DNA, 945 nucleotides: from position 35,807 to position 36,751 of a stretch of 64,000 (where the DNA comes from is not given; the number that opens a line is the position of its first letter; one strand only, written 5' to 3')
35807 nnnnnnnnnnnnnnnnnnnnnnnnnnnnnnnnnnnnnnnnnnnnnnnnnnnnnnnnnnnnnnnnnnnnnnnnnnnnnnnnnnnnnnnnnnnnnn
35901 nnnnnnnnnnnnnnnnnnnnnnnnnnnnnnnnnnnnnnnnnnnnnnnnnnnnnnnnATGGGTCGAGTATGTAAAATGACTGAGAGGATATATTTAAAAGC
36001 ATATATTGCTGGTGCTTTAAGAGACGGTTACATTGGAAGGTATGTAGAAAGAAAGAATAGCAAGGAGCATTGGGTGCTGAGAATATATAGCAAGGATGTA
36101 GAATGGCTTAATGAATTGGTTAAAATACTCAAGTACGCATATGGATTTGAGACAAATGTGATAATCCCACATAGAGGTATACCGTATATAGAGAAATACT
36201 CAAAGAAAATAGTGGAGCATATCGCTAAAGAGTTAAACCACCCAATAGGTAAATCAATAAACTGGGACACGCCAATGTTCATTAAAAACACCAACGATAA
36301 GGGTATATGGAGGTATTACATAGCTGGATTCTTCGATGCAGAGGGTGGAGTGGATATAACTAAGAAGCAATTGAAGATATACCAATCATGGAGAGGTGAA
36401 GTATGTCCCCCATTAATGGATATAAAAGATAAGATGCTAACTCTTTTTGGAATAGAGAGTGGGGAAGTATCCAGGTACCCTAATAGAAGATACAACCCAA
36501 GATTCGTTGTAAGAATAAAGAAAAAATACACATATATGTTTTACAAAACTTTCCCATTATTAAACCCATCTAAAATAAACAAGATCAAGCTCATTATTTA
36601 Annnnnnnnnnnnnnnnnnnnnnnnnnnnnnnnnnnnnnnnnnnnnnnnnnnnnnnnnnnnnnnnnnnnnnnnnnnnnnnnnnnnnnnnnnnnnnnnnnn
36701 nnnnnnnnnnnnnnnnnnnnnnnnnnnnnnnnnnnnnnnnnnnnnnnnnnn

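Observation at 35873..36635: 10-nt micro-exon in 23S between a 27-nt insert and a 726-nt intron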

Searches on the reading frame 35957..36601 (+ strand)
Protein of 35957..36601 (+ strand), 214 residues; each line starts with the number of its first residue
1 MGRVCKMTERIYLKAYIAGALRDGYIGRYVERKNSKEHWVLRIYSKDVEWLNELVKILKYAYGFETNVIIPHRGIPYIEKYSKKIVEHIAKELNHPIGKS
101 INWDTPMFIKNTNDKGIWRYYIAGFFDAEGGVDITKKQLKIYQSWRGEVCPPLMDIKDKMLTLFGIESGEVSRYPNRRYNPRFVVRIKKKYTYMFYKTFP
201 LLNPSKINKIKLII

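Call 10: find_encoding_contigs(protein=window:35957-36601:+, flank=3000, max_places=6)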
Protein window:35957-36601:+ (214 aa): no gene with exactly this product is on record in the collection.

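Call 11: search_protein_families(library=pfam, proteins=[window:35957-36601:+], max_evalue=0.01)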
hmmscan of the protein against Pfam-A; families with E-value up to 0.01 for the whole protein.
window:35957-36601:+ (214 aa): 1 family
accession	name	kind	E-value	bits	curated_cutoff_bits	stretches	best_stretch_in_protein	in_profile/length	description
PF14528.11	LAGLIDADG_3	-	2.7e-07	31.2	22.5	1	120-197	5-79/82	LAGLIDADG-like domain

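Call 53: find_homologous_proteins(query=window:35957-36598:+, max_evalue=0.00001)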
Query window:35957-36598:+ (214 aa): 10 proteins with E <= 0.00001 among 183 candidates.
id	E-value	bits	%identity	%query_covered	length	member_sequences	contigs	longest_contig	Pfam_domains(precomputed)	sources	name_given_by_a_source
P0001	1.9e-137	474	100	97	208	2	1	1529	PF14528.12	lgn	-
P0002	3.1e-86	306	67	97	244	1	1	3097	-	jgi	jgi:hypothetical protein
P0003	2.0e-71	258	59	95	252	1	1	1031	-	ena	-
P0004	1.3e-58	216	48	94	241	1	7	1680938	PF14528.12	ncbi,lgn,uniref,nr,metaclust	ncbi:homing endonuclease [Candidatus Caldarchaeum subterraneum]|uniref:Homing endonuclease n=1 Tax=C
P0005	2.1e-56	209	47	94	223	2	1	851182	PF14528.12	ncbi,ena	-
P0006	5.7e-48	181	47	92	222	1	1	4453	PF14528.12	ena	-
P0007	7.8e-47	178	47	93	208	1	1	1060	PF14528.12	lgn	-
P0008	8.8e-45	171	44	93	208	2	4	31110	PF14528.12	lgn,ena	-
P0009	1.7e-42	163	45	91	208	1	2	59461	PF14528.12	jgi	jgi:intein-encoded DNA endonuclease-like protein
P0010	3.4e-12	64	31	92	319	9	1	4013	PF14528.12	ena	-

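Call 54: find_encoding_contigs(protein=P0002, flank=1500, max_places=2)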
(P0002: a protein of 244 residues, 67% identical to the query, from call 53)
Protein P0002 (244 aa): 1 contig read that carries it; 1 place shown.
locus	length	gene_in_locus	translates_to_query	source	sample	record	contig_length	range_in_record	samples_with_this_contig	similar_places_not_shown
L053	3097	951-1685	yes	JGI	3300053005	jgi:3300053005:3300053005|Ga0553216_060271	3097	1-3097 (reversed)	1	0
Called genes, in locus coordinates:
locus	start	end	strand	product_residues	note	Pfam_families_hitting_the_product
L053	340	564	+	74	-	-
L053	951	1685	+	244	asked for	-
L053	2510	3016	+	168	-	PF00961:LAGLIDADG_1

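Call 55: find_encoding_contigs(protein=P0004, flank=1500, max_places=2)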
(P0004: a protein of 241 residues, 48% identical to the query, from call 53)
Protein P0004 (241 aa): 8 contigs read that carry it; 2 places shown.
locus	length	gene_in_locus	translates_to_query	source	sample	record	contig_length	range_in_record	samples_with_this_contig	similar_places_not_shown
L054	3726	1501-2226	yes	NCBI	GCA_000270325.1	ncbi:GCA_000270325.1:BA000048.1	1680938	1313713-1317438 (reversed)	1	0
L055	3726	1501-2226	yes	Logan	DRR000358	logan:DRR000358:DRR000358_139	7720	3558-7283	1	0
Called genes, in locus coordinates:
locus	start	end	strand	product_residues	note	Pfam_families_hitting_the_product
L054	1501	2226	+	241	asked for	PF14528:LAGLIDADG_3 (faint)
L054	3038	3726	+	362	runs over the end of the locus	PF00961:LAGLIDADG_1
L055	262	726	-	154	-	-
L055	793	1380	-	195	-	-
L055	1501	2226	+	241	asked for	PF14528:LAGLIDADG_3 (faint)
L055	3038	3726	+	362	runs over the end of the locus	PF00961:LAGLIDADG_1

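Call 56: find_encoding_contigs(protein=P0005, flank=1500, max_places=2)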
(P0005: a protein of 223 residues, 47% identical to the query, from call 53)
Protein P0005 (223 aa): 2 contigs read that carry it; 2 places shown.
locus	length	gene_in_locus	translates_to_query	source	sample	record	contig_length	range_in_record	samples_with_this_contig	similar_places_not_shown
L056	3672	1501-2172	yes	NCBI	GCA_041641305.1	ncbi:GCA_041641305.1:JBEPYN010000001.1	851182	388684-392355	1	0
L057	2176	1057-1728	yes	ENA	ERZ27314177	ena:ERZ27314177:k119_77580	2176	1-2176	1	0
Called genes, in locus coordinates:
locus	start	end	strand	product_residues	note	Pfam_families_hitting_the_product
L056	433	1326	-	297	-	-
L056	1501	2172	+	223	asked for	PF14528:LAGLIDADG_3 (faint)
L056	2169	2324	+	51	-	-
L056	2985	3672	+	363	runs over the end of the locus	PF00961:LAGLIDADG_1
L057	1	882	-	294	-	?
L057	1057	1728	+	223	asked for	PF14528:LAGLIDADG_3 (faint)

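Call 57: find_encoding_contigs(protein=P0008, flank=1500, max_places=2)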
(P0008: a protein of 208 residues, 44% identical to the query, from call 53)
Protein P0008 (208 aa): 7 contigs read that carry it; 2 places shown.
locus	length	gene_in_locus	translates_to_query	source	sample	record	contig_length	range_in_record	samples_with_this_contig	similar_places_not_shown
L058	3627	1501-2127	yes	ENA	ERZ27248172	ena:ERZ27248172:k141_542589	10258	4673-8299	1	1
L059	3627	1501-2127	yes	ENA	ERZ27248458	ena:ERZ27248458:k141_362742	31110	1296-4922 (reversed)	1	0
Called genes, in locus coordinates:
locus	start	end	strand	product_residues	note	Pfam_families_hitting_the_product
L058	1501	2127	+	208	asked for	PF14528:LAGLIDADG_3 (weak)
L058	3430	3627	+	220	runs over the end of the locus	PF00961:LAGLIDADG_1 (faint), PF14528:LAGLIDADG_3 (weak)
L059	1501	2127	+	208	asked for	PF14528:LAGLIDADG_3 (weak)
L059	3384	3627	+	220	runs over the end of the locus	PF00961:LAGLIDADG_1 (faint), PF14528:LAGLIDADG_3 (weak)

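Call 58: find_encoding_contigs(protein=P0009, flank=1500, max_places=2)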
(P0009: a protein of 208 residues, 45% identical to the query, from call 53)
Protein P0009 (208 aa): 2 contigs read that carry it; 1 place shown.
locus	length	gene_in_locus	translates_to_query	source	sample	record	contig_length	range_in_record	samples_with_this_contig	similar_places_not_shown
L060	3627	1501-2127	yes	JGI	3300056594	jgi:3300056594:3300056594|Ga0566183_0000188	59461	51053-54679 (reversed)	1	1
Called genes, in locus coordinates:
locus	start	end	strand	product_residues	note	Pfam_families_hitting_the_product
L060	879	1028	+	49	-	-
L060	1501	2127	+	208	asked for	PF14528:LAGLIDADG_3 (weak)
